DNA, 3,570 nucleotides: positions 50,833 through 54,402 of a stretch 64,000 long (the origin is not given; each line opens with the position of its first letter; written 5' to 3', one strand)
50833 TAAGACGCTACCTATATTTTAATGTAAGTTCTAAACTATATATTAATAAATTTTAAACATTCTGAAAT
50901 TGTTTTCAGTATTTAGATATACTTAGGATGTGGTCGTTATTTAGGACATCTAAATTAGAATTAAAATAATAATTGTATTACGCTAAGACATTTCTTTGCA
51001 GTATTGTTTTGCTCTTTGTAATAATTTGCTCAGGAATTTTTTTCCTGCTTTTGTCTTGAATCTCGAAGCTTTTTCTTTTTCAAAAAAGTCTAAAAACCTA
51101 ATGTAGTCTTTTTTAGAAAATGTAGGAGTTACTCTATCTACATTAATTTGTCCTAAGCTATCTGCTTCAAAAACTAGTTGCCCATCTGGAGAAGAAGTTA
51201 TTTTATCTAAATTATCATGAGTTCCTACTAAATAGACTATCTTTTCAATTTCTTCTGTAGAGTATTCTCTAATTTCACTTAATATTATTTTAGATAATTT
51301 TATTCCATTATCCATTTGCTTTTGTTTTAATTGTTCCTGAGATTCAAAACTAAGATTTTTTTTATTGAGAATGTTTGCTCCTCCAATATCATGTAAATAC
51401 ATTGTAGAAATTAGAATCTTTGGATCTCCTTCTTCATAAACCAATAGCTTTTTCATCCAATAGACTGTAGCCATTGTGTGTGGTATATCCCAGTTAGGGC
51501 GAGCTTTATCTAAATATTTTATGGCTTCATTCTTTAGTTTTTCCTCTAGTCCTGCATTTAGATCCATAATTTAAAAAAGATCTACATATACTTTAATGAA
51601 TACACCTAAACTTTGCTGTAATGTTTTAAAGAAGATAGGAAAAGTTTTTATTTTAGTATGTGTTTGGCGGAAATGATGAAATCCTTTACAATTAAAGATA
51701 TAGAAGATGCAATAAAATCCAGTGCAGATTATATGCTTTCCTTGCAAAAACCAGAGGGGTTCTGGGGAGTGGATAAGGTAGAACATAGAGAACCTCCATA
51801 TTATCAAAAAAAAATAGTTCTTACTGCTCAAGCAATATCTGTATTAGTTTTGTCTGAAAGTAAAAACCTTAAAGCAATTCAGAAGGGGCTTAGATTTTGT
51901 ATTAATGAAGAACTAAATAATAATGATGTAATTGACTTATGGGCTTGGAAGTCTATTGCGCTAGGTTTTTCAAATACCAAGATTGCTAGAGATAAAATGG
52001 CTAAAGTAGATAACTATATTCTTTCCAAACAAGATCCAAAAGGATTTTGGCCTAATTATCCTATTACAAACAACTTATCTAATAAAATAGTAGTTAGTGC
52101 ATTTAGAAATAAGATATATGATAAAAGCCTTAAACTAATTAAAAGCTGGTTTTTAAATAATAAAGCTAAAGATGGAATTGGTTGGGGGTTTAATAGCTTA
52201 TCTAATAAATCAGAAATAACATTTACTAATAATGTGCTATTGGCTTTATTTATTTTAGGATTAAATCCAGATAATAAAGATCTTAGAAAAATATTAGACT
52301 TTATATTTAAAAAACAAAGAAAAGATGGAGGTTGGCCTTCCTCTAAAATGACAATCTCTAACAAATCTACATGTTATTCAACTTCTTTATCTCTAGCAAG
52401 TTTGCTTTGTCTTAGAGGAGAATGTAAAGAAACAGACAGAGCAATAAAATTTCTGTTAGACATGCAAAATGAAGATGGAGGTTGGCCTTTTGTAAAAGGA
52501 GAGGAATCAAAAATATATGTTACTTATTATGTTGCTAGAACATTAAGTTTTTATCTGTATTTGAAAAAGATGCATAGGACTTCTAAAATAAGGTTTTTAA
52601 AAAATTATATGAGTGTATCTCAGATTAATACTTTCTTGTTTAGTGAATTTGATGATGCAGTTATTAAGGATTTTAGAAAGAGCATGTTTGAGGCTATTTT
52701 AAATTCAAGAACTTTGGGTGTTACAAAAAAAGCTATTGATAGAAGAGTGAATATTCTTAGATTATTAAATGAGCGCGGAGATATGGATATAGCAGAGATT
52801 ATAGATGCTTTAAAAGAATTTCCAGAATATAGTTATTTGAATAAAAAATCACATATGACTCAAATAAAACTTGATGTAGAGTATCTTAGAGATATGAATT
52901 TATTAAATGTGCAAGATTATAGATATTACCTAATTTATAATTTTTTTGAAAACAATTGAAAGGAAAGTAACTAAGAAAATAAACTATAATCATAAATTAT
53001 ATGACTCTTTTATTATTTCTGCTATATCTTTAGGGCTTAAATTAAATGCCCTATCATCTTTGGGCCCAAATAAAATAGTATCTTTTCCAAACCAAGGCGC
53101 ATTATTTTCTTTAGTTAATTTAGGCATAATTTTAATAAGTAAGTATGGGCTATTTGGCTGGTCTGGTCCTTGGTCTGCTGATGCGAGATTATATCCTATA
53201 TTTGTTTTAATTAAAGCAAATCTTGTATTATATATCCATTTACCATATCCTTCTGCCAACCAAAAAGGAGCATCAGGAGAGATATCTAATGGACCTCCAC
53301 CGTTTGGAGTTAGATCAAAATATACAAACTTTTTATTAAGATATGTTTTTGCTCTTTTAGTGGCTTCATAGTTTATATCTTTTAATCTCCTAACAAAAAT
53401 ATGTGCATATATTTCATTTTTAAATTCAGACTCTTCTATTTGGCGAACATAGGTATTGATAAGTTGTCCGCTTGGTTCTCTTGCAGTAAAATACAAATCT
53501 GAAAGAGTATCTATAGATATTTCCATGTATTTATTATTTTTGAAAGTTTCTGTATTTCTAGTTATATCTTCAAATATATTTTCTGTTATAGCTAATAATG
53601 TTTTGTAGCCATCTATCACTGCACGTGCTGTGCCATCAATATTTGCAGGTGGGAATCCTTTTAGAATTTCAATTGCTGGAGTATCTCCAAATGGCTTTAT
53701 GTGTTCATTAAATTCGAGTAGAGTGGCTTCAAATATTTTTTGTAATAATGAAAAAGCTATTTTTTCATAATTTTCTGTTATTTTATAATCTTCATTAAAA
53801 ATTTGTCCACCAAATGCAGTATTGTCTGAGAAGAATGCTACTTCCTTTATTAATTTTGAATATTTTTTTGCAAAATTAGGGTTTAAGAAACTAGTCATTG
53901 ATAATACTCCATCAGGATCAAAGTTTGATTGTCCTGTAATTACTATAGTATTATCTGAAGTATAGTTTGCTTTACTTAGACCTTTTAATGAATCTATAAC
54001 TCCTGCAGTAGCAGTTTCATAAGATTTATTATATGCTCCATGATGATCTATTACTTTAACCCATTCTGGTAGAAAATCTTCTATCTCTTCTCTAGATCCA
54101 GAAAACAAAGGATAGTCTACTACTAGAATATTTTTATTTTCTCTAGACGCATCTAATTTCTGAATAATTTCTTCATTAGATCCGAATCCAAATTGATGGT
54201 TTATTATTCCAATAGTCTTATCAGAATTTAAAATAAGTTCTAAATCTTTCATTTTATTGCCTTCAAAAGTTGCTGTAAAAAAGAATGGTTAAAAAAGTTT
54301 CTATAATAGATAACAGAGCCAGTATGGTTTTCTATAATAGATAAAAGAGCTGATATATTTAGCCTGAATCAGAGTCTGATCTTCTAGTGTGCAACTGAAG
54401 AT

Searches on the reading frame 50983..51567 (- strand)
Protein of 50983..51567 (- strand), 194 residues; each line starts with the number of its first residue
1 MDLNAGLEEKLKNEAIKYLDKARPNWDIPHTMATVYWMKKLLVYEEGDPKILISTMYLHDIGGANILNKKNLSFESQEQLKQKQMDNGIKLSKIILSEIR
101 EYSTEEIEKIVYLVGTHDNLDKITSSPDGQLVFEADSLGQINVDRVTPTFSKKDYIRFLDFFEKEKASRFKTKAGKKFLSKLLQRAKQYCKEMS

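Call 3: search_protein_families(library=pfam, proteins=[window:50983-51567:-], max_evalue=1)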
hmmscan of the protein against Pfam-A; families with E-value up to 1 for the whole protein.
window:50983-51567:- (194 aa): 3 families
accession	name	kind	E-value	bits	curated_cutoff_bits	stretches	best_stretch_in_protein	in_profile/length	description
PF01966.28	HD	-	0.002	18.8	22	1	30-138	4-113/116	HD domain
PF15610.12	PRTase_3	-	0.028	14.3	28.7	1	137-187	6-54/264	PRTase ComF-like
PF19868.4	DUF6341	-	0.081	13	26.4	1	32-46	24-38/50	Family of unknown function (DUF6341)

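Call 4: search_protein_families(library=padloc, proteins=[window:50983-51567:-], max_evalue=1)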
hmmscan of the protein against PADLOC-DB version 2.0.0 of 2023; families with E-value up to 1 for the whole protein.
window:50983-51567:- (194 aa): 1 family
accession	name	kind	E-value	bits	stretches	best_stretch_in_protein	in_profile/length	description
PDLC01286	Cas3f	-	0.015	11.5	1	77-142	160-224/979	CAS-I-F; effector_G3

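Call 36: search_protein_families(library=phrogs, proteins=[window:50983-51567:-], max_evalue=1)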
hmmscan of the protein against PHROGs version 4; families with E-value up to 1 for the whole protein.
window:50983-51567:- (194 aa): 1 family
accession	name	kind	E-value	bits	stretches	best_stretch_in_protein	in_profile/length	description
phrog_3921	-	unknown function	0.025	14.9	1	7-186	10-181/227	-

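Call 68: search_solved_structures(query=window:50983-51567:-, max_evalue=1)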
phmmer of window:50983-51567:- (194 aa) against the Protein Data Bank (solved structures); distinct sequences matched with E-value up to 1: 2.
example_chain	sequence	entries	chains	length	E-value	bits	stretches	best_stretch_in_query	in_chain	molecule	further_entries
4mec_A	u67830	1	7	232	0.84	12.9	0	24-69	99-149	Heme oxygenase 1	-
1dvg_A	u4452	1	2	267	0.95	12.7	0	24-69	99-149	HEME OXYGENASE-1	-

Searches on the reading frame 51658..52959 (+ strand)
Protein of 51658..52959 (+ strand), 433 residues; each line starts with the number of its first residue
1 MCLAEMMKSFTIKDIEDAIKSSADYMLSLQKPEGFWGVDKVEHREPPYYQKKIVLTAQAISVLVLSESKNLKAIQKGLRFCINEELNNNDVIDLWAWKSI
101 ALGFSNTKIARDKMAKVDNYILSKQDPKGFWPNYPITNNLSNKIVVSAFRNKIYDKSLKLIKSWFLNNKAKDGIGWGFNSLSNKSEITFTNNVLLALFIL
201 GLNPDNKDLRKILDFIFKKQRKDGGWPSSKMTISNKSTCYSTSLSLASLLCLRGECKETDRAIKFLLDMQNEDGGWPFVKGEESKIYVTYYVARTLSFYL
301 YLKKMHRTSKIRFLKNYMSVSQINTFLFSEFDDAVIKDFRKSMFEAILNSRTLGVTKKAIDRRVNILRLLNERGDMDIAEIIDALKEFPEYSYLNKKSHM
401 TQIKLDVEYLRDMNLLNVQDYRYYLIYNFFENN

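Call 3: search_protein_families(library=pfam, proteins=[window:51658-52959:+], max_evalue=1)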
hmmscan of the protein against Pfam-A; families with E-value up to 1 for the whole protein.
window:51658-52959:+ (433 aa): 6 families
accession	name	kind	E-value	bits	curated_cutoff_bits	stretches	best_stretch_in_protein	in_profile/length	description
PF13243.12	SQHop_cyclase_C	-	1.8e-13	50.7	26.1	3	188-276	140-226/319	Squalene-hopene cyclase C-terminal domain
PF13249.12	SQHop_cyclase_N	-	8.2e-13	48.6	26.2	4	215-289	7-77/291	Squalene-hopene cyclase N-terminal domain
PF00432.27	Prenyltrans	-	8.2e-10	39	26.5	1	158-317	52-204/304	Prenyltransferase alpha-alpha toroid domain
PF09492.16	Pec_lyase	-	2.9e-06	27.2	22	1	232-285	35-90/292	Pectic acid lyase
PF07678.20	TED_complement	-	0.023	14.2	22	1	16-233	113-303/312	A-macroglobulin TED domain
PF01022.26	HTH_5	-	0.11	12.8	22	1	362-386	3-26/47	Bacterial regulatory protein, arsR family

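Call 4: search_protein_families(library=padloc, proteins=[window:51658-52959:+], max_evalue=1)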
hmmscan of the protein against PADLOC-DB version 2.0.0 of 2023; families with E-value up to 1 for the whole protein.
window:51658-52959:+ (433 aa): 0 families

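Call 62: find_related_loci(query=window:51658-52959:+, collection=viral_contigs, flank=10000)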
Query window:51658-52959:+ (433 aa) in viral_contigs; peptide patterns used: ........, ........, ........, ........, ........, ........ (x = any residue, [..] = any of these).
13 stretches matched a pattern, but none encodes a relative of the query by tblastn (E <= 1e-3).

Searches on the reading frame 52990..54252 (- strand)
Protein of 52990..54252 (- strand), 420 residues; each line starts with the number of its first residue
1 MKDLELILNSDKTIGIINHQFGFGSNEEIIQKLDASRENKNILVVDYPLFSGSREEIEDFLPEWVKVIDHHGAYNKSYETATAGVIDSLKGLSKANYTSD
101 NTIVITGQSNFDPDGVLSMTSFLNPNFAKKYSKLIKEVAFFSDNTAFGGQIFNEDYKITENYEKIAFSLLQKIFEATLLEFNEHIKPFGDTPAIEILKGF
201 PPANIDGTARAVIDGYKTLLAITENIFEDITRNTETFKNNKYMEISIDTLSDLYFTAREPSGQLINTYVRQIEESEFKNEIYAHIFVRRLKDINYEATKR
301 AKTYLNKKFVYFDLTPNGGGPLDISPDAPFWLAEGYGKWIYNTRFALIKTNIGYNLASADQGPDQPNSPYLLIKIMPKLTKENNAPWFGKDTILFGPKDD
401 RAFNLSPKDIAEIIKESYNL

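Call 3: search_protein_families(library=pfam, proteins=[window:52990-54252:-], max_evalue=1)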
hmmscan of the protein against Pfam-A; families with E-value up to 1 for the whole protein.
window:52990-54252:- (420 aa): 2 families
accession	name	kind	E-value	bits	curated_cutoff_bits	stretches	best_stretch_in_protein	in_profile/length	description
PF20392.3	DUF6687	-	0.0011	18.6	27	1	81-143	47-105/339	Family of unknown function (DUF6687)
PF01368.27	DHH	-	0.024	15.4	28.1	0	33-75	40-76/125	DHH family, N-terminal domain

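Call 4: search_protein_families(library=padloc, proteins=[window:52990-54252:-], max_evalue=1)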
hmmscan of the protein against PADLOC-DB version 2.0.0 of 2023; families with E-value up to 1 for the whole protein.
window:52990-54252:- (420 aa): 0 families

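Call 36: search_protein_families(library=phrogs, proteins=[window:52990-54252:-], max_evalue=1)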
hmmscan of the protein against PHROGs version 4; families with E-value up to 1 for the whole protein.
window:52990-54252:- (420 aa): 0 families

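Call 61: find_related_loci(query=window:52990-54252:-, collection=viral_contigs, flank=10000)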
Query window:52990-54252:- (420 aa) in viral_contigs; peptide patterns used: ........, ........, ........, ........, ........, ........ (x = any residue, [..] = any of these).
6 stretches matched a pattern, but none encodes a relative of the query by tblastn (E <= 1e-3).

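Call 69: search_solved_structures(query=window:52990-54252:-, max_evalue=1)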
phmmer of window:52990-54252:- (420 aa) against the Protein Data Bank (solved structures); distinct sequences matched with E-value up to 1: 1.
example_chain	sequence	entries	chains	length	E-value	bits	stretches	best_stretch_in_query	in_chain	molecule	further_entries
5it7_U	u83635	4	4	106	0.85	11.5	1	219-296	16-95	KLLA0F25542p | Ribosomal protein uS10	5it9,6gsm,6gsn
